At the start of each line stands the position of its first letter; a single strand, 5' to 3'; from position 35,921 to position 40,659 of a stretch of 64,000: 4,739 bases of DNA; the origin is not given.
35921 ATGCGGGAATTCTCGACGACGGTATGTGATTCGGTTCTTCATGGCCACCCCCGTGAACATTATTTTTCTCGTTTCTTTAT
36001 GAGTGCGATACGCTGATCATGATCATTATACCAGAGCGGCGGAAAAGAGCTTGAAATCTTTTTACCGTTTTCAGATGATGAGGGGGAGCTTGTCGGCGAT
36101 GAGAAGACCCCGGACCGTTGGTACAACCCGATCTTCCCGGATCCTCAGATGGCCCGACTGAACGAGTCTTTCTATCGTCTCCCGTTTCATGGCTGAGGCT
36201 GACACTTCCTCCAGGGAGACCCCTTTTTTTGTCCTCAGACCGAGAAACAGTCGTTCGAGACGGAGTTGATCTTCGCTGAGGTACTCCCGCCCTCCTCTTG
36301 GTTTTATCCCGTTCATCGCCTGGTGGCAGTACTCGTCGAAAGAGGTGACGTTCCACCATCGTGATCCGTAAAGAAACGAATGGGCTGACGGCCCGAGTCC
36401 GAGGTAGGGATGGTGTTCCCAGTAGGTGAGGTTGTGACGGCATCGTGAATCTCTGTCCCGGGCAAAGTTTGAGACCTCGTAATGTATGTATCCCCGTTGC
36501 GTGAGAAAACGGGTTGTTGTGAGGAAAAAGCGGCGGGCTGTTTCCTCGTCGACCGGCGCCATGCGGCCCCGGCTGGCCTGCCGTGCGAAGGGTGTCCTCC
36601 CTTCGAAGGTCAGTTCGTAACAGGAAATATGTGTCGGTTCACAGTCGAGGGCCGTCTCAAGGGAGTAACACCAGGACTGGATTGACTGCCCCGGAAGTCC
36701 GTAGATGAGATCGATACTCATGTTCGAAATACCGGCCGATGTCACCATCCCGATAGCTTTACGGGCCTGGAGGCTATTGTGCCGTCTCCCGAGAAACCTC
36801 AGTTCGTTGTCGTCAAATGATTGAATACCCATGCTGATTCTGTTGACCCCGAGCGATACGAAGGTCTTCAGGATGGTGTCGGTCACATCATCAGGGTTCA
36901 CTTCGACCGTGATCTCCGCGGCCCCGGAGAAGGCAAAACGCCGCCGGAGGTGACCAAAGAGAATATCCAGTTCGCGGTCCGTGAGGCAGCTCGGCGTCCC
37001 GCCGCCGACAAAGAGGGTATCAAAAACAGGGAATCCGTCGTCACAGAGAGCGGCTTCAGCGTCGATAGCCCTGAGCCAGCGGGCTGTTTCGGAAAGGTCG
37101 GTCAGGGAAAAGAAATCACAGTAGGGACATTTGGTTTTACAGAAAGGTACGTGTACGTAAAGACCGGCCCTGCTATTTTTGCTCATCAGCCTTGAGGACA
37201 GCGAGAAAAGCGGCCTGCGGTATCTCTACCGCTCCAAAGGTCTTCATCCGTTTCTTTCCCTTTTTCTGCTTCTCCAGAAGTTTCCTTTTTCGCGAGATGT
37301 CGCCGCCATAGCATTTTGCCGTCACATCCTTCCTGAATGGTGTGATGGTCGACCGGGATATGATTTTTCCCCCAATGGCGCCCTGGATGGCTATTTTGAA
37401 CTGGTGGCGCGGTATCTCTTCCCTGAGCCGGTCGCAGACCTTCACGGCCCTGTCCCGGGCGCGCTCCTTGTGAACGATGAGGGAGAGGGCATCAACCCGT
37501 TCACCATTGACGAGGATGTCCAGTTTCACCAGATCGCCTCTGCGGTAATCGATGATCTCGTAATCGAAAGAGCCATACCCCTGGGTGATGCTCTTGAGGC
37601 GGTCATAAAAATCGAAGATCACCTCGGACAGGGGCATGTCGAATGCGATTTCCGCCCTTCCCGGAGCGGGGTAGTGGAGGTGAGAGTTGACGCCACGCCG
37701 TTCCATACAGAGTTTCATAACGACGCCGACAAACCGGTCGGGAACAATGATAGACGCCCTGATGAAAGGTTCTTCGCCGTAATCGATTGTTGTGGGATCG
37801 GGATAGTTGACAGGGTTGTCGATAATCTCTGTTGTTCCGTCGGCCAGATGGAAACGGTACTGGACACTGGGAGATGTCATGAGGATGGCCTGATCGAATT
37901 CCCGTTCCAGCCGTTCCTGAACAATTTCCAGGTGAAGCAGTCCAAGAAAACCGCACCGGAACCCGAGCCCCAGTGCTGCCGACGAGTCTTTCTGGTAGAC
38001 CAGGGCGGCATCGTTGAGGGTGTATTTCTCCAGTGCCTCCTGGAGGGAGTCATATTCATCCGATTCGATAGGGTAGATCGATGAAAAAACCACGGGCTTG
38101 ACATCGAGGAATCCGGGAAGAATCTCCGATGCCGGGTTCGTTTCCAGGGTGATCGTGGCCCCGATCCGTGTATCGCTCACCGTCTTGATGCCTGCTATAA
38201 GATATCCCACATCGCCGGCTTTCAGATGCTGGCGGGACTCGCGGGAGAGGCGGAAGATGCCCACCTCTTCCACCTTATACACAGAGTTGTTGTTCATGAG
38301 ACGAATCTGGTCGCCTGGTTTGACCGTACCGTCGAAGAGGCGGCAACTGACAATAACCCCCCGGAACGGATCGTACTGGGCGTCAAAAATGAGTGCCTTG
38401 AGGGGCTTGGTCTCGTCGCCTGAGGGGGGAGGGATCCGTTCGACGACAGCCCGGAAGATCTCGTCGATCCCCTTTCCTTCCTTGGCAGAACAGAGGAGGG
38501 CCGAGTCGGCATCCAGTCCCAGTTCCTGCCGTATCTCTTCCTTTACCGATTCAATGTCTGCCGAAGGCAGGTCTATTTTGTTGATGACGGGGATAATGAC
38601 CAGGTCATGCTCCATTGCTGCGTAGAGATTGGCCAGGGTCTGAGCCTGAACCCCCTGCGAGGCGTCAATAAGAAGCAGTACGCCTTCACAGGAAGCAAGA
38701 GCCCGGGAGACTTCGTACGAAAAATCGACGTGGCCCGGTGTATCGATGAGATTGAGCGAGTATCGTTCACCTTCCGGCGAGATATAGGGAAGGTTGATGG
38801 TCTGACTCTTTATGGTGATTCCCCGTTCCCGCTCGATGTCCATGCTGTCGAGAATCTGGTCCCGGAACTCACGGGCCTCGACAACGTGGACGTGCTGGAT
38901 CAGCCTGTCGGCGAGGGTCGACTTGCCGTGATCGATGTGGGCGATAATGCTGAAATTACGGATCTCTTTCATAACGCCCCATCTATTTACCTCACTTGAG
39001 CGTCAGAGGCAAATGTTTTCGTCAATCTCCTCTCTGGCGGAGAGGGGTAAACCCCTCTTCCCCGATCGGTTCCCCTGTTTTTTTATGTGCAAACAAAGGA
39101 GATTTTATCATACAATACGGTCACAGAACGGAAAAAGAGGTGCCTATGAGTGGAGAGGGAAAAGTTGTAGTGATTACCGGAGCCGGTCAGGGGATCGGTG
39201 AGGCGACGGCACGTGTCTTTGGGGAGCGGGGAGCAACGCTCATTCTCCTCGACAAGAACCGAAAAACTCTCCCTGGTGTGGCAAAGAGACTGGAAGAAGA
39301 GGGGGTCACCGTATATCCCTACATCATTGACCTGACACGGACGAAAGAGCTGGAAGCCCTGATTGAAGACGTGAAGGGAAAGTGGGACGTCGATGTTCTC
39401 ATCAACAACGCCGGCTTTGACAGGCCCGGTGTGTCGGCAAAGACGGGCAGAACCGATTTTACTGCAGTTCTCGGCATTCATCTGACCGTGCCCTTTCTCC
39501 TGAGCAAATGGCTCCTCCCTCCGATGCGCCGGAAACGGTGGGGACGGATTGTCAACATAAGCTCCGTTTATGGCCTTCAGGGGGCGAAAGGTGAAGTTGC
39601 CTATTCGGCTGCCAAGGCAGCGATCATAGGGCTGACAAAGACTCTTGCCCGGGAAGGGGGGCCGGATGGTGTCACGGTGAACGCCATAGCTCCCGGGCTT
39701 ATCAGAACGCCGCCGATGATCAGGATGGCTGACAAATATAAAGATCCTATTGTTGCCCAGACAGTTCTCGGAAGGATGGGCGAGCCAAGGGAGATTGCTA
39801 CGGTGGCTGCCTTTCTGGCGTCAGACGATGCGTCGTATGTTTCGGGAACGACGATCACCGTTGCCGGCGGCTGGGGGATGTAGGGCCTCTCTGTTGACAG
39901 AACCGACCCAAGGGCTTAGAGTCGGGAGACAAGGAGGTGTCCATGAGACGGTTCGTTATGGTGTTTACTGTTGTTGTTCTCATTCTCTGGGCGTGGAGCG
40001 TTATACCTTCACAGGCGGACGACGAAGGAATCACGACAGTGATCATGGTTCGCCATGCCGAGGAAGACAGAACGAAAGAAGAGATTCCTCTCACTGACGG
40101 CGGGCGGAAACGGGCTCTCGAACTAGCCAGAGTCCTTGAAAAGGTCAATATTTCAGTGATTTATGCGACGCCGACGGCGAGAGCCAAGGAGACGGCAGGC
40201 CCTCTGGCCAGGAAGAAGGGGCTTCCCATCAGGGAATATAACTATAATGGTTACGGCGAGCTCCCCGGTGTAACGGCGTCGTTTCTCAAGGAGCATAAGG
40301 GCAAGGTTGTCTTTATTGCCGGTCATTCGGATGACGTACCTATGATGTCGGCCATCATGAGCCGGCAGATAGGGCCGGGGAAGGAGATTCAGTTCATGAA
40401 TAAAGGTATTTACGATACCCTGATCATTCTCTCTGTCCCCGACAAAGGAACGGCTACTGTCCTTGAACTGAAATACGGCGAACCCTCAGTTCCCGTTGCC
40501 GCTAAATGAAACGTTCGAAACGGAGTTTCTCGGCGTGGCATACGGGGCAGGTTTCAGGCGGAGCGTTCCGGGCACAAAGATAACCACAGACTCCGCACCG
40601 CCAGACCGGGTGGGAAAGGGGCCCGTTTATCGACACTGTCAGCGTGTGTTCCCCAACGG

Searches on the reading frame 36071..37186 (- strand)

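Call 29: search_protein_families(library=pfam, proteins=[window:36071-37186:-], max_evalue=0.001)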
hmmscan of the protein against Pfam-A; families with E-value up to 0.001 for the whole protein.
window:36071-37186:- (371 aa): 2 families
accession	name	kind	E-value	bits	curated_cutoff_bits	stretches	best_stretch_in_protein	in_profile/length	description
PF04055.27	Radical_SAM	-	7.4e-22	78.7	29.5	1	10-172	1-159/166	Radical SAM superfamily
PF06969.22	HemN_C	-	5.7e-07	29.9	24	1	303-362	1-66/67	HemN C-terminal domain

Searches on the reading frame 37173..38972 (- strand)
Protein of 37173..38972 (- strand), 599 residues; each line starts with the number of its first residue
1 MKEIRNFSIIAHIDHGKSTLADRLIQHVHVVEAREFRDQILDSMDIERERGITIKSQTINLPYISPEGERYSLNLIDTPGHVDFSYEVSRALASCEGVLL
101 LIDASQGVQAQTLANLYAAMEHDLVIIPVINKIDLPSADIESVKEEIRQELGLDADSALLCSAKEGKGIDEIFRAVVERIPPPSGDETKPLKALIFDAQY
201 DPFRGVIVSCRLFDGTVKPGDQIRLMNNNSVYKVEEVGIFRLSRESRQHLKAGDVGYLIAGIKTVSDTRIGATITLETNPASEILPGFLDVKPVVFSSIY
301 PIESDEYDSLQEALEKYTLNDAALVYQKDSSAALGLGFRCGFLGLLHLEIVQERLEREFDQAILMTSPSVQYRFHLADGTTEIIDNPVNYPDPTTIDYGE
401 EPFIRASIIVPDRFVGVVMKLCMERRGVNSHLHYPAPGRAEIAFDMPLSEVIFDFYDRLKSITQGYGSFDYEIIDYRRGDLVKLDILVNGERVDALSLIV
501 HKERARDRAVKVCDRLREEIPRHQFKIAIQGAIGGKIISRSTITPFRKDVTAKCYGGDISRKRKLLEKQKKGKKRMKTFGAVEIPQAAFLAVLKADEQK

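Call 29: search_protein_families(library=pfam, proteins=[window:37173-38972:-], max_evalue=0.001)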
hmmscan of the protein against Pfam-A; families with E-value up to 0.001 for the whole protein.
window:37173-38972:- (599 aa): 8 families
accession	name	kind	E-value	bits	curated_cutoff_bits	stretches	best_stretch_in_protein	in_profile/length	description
PF00009.33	GTP_EFTU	-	5.5e-54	183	26.5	1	2-182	1-188/188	Elongation factor Tu GTP binding domain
PF06421.17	LepA_C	-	1e-47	161.1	29.7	1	488-594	1-107/107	GTP-binding protein LepA C-terminus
PF00679.30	EFG_C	-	5.3e-18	65.3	27.9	1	401-485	4-87/89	Elongation factor G C-terminus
PF03144.31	GTP_EFTU_D2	-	7e-13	49.3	30.3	1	205-275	1-73/73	Elongation factor Tu domain 2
PF14492.12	EFG_III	-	3.7e-06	27.3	27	1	292-360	3-68/75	Elongation Factor G, domain III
PF00071.28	Ras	-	3.3e-05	24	21.6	1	64-180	41-160/162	Ras family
PF01926.29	MMR_HSR1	-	8.8e-05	23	21.9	1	14-132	9-113/113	50S ribosome-binding GTPase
PF22042.2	EF-G_D2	-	0.00022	21.7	27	1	190-233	1-39/84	Elongation factor G domain 2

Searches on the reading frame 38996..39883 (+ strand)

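Call 29: search_protein_families(library=pfam, proteins=[window:38996-39883:+], max_evalue=0.001)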
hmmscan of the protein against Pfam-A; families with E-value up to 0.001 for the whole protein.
window:38996-39883:+ (295 aa): 3 families
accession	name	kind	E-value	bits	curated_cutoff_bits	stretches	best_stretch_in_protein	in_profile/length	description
PF13561.12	adh_short_C2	-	9.5e-56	189.4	27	1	62-293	1-235/236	Enoyl-(Acyl carrier protein) reductase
PF00106.31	adh_short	-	6.4e-51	173.1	26.6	1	56-241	1-187/195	short chain dehydrogenase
PF08659.16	KR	-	9.2e-12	45.7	22.6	1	58-223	3-169/180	KR domain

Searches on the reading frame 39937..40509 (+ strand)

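Call 29: search_protein_families(library=pfam, proteins=[window:39937-40509:+], max_evalue=0.001)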
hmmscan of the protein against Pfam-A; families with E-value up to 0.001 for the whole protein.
window:39937-40509:+ (190 aa): 1 family
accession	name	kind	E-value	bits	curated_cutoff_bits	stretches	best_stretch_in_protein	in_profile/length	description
PF00300.27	His_Phos_1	-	3.8e-12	46.7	21.7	1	35-100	1-73/194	Histidine phosphatase superfamily (branch 1)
